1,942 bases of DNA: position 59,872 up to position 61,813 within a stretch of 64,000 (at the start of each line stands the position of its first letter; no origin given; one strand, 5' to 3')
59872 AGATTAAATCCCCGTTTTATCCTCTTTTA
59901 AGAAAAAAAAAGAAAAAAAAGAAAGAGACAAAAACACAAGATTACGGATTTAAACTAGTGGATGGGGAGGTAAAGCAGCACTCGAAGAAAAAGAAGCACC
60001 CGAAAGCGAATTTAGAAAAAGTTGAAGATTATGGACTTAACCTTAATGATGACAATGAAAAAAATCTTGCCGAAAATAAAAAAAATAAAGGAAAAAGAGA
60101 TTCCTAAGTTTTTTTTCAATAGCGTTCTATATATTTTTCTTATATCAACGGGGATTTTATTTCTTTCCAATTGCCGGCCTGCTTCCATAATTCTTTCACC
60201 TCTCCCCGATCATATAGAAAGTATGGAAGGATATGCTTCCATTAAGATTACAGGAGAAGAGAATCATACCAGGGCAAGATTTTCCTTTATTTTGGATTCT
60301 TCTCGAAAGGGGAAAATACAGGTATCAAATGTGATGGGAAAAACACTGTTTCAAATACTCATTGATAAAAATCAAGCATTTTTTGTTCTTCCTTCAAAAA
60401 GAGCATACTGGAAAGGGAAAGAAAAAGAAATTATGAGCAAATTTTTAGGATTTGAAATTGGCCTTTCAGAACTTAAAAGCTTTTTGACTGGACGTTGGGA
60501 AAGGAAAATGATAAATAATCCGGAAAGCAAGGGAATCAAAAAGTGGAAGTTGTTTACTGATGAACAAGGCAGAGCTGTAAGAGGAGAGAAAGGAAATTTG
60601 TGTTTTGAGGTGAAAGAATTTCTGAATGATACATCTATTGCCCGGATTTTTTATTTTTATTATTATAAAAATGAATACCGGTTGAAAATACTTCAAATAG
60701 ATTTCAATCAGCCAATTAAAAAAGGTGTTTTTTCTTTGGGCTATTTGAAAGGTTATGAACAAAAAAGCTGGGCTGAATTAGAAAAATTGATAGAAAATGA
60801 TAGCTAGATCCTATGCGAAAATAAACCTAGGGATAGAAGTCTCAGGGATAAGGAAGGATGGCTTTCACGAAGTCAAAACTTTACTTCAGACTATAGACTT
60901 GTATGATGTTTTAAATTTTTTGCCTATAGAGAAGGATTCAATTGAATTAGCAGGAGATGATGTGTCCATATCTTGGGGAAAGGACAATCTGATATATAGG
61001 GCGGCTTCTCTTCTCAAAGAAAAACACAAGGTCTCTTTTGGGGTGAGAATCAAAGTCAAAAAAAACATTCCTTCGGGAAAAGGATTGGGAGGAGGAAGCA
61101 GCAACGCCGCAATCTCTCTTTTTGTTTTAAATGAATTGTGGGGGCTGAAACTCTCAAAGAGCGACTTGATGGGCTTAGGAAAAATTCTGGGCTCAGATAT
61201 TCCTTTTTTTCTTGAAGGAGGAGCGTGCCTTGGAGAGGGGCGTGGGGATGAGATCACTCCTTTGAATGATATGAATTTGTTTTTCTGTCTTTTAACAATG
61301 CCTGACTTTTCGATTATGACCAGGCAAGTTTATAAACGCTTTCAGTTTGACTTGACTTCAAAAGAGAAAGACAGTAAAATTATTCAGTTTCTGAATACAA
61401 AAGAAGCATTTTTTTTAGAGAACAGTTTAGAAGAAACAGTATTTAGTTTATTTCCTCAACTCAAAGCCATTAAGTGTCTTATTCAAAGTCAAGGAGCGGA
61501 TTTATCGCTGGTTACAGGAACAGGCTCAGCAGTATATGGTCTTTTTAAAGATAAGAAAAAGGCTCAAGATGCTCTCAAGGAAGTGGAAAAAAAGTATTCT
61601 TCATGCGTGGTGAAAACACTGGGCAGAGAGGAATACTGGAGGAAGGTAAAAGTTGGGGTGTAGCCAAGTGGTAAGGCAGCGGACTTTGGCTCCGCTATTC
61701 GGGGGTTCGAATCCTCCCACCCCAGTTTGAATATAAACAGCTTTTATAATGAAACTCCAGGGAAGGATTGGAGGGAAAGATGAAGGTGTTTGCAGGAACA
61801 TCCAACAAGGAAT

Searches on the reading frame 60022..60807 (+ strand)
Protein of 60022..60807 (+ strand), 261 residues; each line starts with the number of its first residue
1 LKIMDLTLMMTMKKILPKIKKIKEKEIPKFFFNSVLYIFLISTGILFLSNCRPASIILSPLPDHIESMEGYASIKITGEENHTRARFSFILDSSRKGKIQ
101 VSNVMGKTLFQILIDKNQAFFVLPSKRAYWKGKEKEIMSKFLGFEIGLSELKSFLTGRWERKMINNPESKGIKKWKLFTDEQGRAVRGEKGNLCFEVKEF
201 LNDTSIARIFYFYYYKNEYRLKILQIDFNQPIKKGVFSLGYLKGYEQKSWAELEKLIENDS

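Call 11: search_protein_families(library=pfam, proteins=[window:60022-60807:+], max_evalue=0.01)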
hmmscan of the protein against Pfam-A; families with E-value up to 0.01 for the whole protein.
window:60022-60807:+ (261 aa): 1 family
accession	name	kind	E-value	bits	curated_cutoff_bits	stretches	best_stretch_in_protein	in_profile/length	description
PF03550.21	LolB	-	6.2e-06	26.8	23.7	1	76-173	11-96/151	Outer membrane lipoprotein LolB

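Call 19: find_homologous_proteins(query=window:60046-60807:+)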
Query window:60046-60807:+ (253 aa): 9 proteins with E <= 0.001 among 582 candidates.
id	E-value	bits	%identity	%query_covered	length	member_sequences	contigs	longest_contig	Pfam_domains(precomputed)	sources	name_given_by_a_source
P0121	1.5e-149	514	92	100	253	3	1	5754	-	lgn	-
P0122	1.4e-68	249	51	87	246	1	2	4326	-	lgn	-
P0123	9.5e-63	230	45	89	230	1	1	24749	-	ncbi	ncbi:hypothetical protein ACFLRM_02180 [Acidobacteriota bacterium]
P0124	2.1e-60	222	49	84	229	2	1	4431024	-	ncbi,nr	ncbi:MAG: hypothetical protein JSV96_16570 [Candidatus Aminicenantes bacterium]|nr:MAG: hypothetical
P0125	4.6e-50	188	40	95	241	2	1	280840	-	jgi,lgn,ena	-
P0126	4.4e-39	152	35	86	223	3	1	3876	-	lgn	-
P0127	2.6e-38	150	36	85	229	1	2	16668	PF03550.22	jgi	jgi:hypothetical protein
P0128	1.5e-37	147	36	87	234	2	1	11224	PF03550.22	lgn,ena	-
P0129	8.3e-37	145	34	88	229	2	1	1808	-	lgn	-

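Call 20: find_encoding_contigs(protein=P0121, flank=5000, max_places=10)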
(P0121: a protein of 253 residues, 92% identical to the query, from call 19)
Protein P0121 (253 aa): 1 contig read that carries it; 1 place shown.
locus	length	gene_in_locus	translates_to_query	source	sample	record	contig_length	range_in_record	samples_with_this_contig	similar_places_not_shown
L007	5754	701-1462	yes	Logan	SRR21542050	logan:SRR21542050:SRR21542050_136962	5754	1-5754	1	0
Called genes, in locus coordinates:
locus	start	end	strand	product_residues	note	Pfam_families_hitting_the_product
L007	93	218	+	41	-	-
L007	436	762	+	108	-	-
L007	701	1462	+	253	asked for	-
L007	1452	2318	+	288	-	PF00288:GHMP_kinases_N, PF08544:GHMP_kinases_C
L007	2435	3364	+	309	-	PF13793:Pribosyltran_N, PF00156:Pribosyltran, PF14572:Pribosyl_synth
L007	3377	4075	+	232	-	PF01386:Ribosomal_L25p, PF14693:Ribosomal_TL5_C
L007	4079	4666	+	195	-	PF01195:Pept_tRNA_hydro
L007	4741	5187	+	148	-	PF01250:Ribosomal_S6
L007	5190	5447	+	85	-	PF01084:Ribosomal_S18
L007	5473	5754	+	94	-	?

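Call 21: find_encoding_contigs(protein=P0124, flank=5000, max_places=5)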
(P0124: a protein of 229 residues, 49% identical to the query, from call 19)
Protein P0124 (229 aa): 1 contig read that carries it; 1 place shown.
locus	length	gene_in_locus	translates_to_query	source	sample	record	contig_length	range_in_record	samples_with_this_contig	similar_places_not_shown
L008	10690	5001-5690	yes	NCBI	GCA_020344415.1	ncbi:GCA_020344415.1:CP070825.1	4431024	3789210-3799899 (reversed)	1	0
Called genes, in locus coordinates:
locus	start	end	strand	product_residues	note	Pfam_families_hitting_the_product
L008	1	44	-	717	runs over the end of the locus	PF01966:HD, PF13328:HD_4, PF04607:RelA_SpoT, PF02824:TGS, PF28438:RelA_RIS, PF01842:ACT, PF13291:ACT_4, PF22629:ACT_AHAS_ss (weak)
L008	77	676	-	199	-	PF00702:Hydrolase (faint), PF13242:Hydrolase_like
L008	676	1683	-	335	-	PF01075:Glyco_transf_9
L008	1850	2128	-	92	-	PF09723:Zn_ribbon_8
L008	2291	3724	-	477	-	PF01875:Memo, PF01871:AMMECR1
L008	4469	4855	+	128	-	-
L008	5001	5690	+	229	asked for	-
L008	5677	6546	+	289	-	PF00288:GHMP_kinases_N, PF08544:GHMP_kinases_C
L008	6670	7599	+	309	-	PF13793:Pribosyltran_N, PF00156:Pribosyltran, PF14572:Pribosyl_synth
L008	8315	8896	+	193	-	PF01195:Pept_tRNA_hydro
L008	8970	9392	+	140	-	PF01250:Ribosomal_S6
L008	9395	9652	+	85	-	PF01084:Ribosomal_S18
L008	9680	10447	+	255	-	PF01281:Ribosomal_L9_N, PF03948:Ribosomal_L9_C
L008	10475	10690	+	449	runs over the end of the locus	PF00772:DnaB, PF13481:AAA_25 (weak), PF03796:DnaB_C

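Call 22: find_encoding_contigs(protein=P0123, flank=5000, max_places=5)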
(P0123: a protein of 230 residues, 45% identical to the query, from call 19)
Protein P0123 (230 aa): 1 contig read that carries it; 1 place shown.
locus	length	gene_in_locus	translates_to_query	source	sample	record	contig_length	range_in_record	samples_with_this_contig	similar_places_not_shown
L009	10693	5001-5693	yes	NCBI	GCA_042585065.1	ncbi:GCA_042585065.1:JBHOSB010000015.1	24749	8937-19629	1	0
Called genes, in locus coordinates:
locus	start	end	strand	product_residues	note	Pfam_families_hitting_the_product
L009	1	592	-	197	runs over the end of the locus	PF00702:Hydrolase, PF13419:HAD_2 (faint), PF13242:Hydrolase_like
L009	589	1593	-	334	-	PF01075:Glyco_transf_9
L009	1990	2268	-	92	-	PF09723:Zn_ribbon_8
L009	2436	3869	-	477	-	PF01875:Memo, PF02900:LigB (weak), PF01871:AMMECR1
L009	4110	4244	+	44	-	-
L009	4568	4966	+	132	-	-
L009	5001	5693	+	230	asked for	-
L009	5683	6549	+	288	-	PF00288:GHMP_kinases_N, PF08544:GHMP_kinases_C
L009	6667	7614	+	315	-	PF13793:Pribosyltran_N, PF00156:Pribosyltran, PF14572:Pribosyl_synth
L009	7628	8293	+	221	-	PF01386:Ribosomal_L25p, PF14693:Ribosomal_TL5_C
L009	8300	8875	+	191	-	PF01195:Pept_tRNA_hydro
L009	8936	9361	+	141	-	PF01250:Ribosomal_S6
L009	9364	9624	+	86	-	PF01084:Ribosomal_S18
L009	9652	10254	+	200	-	-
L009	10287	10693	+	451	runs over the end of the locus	PF00772:DnaB, PF13481:AAA_25, PF03796:DnaB_C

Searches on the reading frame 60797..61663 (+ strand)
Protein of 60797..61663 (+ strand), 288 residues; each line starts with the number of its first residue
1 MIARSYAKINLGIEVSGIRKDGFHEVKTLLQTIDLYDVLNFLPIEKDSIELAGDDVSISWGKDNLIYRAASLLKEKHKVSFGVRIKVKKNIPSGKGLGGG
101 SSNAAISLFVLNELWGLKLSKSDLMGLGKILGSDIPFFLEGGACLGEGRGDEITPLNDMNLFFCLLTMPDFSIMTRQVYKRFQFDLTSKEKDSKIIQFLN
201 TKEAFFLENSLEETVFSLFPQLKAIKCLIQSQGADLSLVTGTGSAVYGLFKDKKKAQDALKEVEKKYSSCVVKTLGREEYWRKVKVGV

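Call 11: search_protein_families(library=pfam, proteins=[window:60797-61663:+], max_evalue=0.01)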
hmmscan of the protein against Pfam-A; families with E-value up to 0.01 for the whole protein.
window:60797-61663:+ (288 aa): 2 families
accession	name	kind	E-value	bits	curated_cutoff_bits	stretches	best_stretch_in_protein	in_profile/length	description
PF00288.32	GHMP_kinases_N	-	4.2e-18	65.8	22.3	1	64-142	1-87/87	GHMP kinases N terminal domain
PF08544.19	GHMP_kinases_C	-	4e-08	34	21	1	209-268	23-84/85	GHMP kinases C terminal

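Call 15: find_encoding_contigs(protein=window:60797-61663:+, flank=3000, max_places=10)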
Protein window:60797-61663:+ (288 aa): no gene with exactly this product is on record in the collection.
